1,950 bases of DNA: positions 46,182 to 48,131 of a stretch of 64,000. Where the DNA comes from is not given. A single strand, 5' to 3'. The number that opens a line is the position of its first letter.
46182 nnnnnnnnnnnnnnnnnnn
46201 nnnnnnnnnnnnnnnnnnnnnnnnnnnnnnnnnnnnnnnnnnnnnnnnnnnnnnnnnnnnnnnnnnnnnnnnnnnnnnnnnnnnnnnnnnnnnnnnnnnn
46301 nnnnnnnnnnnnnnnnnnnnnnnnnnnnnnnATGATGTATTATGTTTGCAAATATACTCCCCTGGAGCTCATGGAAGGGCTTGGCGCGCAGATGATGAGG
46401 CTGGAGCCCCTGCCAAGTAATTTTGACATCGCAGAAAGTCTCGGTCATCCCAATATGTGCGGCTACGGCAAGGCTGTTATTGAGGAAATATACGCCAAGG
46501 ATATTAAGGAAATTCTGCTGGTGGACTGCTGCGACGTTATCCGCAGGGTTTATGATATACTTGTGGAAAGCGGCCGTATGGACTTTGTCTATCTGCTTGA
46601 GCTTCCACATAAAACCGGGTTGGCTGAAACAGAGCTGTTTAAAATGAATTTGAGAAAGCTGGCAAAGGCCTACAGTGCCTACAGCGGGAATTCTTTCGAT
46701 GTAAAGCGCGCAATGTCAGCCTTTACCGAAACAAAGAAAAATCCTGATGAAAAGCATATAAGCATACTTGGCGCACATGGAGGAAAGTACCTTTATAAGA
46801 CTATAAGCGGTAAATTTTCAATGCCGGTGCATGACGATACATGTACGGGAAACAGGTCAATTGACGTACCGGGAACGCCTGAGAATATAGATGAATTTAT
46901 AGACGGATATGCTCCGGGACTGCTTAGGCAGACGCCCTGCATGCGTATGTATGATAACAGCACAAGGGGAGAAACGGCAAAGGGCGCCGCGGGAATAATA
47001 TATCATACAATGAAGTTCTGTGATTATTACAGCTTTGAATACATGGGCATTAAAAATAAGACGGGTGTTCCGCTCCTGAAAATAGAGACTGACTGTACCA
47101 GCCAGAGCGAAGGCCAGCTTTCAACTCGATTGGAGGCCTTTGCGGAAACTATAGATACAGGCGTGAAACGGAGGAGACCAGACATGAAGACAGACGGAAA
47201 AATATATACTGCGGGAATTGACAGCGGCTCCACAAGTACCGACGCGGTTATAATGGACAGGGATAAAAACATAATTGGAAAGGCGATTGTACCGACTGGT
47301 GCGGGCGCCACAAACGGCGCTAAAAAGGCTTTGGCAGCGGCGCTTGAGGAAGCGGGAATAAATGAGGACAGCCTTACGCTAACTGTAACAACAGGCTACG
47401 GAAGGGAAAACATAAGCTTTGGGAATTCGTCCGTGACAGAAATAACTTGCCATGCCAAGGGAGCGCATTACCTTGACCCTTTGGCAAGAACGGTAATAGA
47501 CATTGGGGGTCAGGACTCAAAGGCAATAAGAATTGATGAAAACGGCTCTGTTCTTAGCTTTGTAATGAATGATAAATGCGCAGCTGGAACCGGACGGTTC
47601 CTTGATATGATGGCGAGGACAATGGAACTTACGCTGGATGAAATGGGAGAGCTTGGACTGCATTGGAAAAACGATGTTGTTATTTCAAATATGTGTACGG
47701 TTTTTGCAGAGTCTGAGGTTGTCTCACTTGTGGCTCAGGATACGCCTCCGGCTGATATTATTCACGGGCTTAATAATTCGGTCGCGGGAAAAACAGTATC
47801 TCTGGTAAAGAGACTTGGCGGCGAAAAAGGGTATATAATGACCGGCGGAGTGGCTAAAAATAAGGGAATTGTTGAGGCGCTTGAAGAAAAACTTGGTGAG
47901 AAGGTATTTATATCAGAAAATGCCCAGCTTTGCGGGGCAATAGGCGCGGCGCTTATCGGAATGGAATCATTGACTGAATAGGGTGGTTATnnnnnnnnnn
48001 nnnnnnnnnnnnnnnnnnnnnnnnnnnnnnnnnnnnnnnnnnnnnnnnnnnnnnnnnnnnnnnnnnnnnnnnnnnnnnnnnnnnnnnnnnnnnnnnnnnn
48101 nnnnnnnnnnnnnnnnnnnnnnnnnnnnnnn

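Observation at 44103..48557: Atypical 2-hydroxyacyl-CoA dehydratase module bracketed by an XRE regulator and a catalytically dead ImmA-like protein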

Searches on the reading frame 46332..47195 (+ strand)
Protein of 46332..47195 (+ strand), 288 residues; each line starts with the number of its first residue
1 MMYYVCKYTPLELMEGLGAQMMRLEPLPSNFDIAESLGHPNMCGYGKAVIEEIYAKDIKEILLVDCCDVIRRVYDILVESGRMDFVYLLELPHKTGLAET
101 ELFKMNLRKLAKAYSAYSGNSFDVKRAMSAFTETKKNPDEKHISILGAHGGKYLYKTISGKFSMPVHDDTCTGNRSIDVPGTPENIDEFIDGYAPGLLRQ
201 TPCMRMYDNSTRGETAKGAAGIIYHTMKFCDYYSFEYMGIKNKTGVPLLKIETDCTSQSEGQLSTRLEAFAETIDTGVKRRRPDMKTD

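Call 77: search_solved_structures(query=window:46332-47195:+, max_evalue=1, show_alignments=3)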
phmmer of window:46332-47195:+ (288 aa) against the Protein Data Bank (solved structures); distinct sequences matched with E-value up to 1: 4.
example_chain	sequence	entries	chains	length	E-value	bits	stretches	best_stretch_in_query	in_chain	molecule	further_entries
7yyl_C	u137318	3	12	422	3.1e-08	36.6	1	157-274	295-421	Dehydratase family protein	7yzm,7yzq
6eno_A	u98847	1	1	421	4.2e-08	36.2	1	157-274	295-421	Dehydratase family protein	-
3o3m_B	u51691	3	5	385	9.4e-05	25.2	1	217-276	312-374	beta subunit 2-hydroxyacyl-CoA dehydratase | beta-subunit 2-hydroxyacyl-CoA dehydratase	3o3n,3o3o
8s02_B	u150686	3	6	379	0.00075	22.2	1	166-275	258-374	BzdN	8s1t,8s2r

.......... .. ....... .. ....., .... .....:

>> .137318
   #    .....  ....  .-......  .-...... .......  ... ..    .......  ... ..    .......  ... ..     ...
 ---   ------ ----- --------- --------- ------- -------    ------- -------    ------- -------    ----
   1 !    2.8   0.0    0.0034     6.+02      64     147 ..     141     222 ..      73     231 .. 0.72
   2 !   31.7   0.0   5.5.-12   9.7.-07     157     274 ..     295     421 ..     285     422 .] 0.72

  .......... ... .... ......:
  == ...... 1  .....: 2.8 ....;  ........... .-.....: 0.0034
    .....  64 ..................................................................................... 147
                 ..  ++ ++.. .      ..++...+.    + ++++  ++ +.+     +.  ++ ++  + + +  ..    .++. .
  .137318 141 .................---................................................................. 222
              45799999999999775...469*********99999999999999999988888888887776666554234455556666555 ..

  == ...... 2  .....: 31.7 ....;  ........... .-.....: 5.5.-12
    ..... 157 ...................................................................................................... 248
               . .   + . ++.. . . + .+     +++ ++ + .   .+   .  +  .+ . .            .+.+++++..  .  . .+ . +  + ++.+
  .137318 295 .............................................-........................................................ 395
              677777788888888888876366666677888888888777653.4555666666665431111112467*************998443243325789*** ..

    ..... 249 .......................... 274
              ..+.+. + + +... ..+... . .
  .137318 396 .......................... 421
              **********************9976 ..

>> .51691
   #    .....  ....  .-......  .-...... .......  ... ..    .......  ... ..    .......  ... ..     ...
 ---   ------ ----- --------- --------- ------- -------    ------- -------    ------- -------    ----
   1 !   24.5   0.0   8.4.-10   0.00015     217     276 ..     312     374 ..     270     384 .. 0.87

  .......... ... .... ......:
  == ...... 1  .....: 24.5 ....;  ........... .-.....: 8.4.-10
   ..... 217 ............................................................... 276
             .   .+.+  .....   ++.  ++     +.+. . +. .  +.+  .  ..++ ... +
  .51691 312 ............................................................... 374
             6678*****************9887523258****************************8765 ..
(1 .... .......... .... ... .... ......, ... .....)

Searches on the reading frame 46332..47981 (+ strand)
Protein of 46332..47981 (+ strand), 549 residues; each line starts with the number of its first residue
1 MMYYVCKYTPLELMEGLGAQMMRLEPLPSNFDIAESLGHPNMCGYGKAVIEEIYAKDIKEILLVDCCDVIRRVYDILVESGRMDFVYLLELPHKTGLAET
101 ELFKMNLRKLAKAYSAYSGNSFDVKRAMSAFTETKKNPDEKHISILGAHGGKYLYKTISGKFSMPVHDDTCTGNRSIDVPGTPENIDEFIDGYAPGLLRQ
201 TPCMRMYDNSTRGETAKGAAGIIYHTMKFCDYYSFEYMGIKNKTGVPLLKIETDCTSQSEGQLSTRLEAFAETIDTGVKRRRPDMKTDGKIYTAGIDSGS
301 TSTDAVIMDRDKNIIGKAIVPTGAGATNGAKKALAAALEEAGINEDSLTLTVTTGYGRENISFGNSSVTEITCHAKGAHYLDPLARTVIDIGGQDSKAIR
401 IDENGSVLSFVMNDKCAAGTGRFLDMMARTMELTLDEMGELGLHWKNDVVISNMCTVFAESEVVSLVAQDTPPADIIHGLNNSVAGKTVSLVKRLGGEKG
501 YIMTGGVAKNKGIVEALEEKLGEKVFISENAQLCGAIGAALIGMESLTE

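Call 3: search_protein_families(library=pfam, proteins=[window:46332-47981:+], max_evalue=0.1)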
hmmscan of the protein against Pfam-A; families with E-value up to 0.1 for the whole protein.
window:46332-47981:+ (549 aa): 9 families
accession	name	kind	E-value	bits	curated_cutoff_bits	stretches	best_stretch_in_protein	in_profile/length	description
PF01869.26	BcrAD_BadFG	-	9.5e-65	219.2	31.5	1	295-543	2-271/271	BadF/BadG/BcrA/BcrD ATPase family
PF06050.19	HGD-D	-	8.9e-35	121.3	28.4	2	138-274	194-342/342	2-hydroxyglutaryl-CoA dehydratase, D-component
PF05378.19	Hydant_A_N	-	0.00012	22.4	25.2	1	295-347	3-56/176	Hydantoinase/oxoprolinase N-terminal region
PF14450.12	FtsA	-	0.00028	21.7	31.8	1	294-530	1-112/127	Cell division protein FtsA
PF00370.27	FGGY_N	-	0.0012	19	28.8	0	292-318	1-27/245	FGGY family of carbohydrate kinases, N-terminal domain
PF02782.22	FGGY_C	-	0.0028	17.9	27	1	470-544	117-195/198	FGGY family of carbohydrate kinases, C-terminal domain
PF06723.19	MreB_Mbl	-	0.0046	16.3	27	1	498-541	274-317/327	MreB/Mbl protein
PF22521.2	HypF_C_2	-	0.023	14.9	27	0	461-525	154-221/241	Carbamoyltransferase, Kae1-like Domain, second subdomain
PF00286.25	Flexi_CP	-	0.045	14.1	27.5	0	415-475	37-97/138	Viral coat protein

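Call 4: search_protein_families(library=ncbifam, proteins=[window:46332-47981:+], max_evalue=0.1)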
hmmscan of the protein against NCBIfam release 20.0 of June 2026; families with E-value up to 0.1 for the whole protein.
window:46332-47981:+ (549 aa): 11 families
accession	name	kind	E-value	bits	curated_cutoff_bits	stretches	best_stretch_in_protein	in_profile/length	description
TIGR00241.1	CoA_E_activ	domain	1.6e-77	260.4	125.4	1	292-542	1-248/248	acyl-CoA dehydratase activase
TIGR03192.1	benz_CoA_bzdQ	equivalog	6.4e-57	193.2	380.2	1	287-544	28-287/293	benzoyl-CoA reductase, bzd-type, subunit Q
TIGR02259.1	benz_CoA_red_A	equivalog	8.9e-47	159.8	578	2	331-539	213-428/432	benzoyl-CoA reductase subunit A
TIGR03286.1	methan_mark_15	hypoth_equivalog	1.7e-43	149.2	455.75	1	241-542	99-400/404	methanogenesis marker 15 protein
TIGR02261.1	benz_CoA_red_D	equivalog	9.2e-42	143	312.85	1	293-543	3-262/262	benzoyl-CoA reductase subunit D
NF040772.1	double_cubane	equivalog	2.8e-19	69.4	350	2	164-274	255-372/372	double-cubane-cluster-containing anaerobic reductase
NF052456.1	HyiscapDhHadC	equivalog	8.3e-07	28.2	700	1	216-273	311-371/372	(R)-2-hydroxyisocaproyl-CoA dehydratase subunit beta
TIGR03190.1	benz_CoA_bzdN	equivalog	0.0025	16.6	453.8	1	167-275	257-372/377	benzoyl-CoA reductase, bzd-type, subunit N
NF009842.0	PRK13317.1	equivalog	0.013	14.9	234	0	496-543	221-272/277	type II pantothenate kinase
NF010539.0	PRK13927.1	subfamily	0.018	14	293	1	498-540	281-323/339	rod shape-determining protein MreB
NF046058.1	NagK_SO3507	equivalog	0.089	12.3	370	0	290-350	9-75/295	N-acetylglucosamine kinase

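Call 27: search_solved_structures(query=window:46332-47981:+, max_evalue=0.01)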
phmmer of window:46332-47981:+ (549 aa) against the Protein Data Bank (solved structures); distinct sequences matched with E-value up to 0.01: 9.
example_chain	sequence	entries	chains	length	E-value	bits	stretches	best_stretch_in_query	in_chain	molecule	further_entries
9gai_D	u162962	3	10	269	5.9e-69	236.4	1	292-547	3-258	3-methylbenzoyl-CoA reductase alpha subunit MbdQ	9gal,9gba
4eht_A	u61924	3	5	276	2.9e-68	234.1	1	291-545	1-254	Activator of 2-hydroxyisocaproyl-CoA dehydratase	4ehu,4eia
1hux_A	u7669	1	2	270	1.7e-64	221.7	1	291-543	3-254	ACTIVATOR OF (R)-2-HYDROXYGLUTARYL-COA DEHYDRATASE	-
9gai_C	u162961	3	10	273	2.5e-48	168.3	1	291-544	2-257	3-methylbenzoyl-CoA reductase delta subunit MbdP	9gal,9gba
7yyl_E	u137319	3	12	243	7.4e-42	147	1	294-545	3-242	Putative CoA-substrate-specific enzyme activase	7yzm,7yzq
7yyl_C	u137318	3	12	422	2.8e-07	32.9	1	157-274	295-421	Dehydratase family protein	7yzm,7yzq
6eno_A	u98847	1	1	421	3.8e-07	32.5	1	157-274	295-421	Dehydratase family protein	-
3o3m_B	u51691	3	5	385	0.00022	23.3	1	217-276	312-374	beta subunit 2-hydroxyacyl-CoA dehydratase | beta-subunit 2-hydroxyacyl-CoA dehydratase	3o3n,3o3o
8s02_B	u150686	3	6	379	0.0029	19.7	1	166-275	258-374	BzdN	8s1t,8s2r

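Call 69: search_protein_families(library=padloc, proteins=[window:46332-47981:+], max_evalue=0.01)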
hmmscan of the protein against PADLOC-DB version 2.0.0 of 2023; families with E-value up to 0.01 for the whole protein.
window:46332-47981:+ (549 aa): 0 families
